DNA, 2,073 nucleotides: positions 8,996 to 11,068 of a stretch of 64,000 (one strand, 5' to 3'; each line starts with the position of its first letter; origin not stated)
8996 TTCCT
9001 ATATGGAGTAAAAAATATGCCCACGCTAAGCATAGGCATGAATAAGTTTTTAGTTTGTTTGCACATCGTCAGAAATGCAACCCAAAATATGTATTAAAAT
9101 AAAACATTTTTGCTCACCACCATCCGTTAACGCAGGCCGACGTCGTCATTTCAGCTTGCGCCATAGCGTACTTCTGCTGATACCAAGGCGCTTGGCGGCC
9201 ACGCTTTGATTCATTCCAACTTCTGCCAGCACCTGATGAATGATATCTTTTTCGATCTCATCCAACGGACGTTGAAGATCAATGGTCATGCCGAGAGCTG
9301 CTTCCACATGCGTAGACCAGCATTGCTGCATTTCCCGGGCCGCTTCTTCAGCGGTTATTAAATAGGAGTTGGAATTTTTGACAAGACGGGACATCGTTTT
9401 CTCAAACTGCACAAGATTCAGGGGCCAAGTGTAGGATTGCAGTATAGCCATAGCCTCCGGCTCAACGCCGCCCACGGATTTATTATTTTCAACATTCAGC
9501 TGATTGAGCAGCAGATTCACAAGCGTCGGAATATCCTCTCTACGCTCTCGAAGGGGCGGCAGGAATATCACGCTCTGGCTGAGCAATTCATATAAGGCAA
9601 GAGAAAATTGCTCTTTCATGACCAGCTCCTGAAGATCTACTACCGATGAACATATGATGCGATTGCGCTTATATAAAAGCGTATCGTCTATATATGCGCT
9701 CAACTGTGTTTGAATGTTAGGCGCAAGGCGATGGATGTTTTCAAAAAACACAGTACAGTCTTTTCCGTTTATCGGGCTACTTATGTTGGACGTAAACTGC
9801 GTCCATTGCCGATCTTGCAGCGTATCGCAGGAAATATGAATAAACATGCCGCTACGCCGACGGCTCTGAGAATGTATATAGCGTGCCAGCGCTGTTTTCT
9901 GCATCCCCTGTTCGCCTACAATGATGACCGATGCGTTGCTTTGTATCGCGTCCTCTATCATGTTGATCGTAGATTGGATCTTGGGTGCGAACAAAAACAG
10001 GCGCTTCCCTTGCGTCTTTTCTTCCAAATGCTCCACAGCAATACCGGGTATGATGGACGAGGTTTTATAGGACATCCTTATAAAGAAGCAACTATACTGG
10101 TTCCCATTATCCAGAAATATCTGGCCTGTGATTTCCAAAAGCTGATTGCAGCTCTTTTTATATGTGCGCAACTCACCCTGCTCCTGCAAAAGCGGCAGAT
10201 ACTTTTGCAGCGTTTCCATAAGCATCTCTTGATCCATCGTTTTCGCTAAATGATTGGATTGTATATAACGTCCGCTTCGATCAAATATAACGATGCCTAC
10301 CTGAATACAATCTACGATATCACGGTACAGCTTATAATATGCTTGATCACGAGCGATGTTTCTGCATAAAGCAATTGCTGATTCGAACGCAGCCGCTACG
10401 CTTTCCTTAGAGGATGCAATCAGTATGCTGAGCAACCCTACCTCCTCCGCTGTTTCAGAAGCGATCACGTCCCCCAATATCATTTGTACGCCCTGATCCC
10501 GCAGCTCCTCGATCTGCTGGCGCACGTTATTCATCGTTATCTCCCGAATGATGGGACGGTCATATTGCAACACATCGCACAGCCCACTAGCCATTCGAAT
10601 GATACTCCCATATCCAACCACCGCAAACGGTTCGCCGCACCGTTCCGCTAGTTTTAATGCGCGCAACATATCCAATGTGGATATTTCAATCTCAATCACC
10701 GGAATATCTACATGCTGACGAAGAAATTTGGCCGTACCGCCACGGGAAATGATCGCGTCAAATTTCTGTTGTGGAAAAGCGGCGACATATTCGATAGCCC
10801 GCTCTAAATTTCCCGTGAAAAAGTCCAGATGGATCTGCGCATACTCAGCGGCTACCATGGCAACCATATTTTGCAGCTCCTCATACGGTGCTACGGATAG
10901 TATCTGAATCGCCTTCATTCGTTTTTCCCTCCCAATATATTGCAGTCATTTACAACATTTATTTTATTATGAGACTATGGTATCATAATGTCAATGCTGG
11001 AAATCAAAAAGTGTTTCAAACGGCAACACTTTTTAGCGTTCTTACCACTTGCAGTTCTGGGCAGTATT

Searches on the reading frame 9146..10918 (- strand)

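Call 20: search_protein_families(library=pfam, proteins=[window:9146-10918:-], max_evalue=0.00001)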
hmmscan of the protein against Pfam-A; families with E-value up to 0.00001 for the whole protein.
window:9146-10918:- (590 aa): 5 families
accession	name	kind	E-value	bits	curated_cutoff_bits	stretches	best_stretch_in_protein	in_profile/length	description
PF06506.16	PrpR_N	-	1.5e-47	161.8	29.1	1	27-187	3-163/167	Propionate catabolism activator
PF14532.12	Sigma54_activ_2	-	1.8e-19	70.8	25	1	312-456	5-138/138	Sigma-54 interaction domain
PF25601.1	AAA_lid_14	-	7.4e-15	55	27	1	457-532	1-76/87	AAA+ ATPase lid domain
PF02954.25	HTH_8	-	3.4e-13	49.5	22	1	552-590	2-40/42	Bacterial regulatory protein, Fis family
PF00158.32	Sigma54_activat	-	5e-13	49.5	20.2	1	312-368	6-62/168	Sigma-54 interaction domain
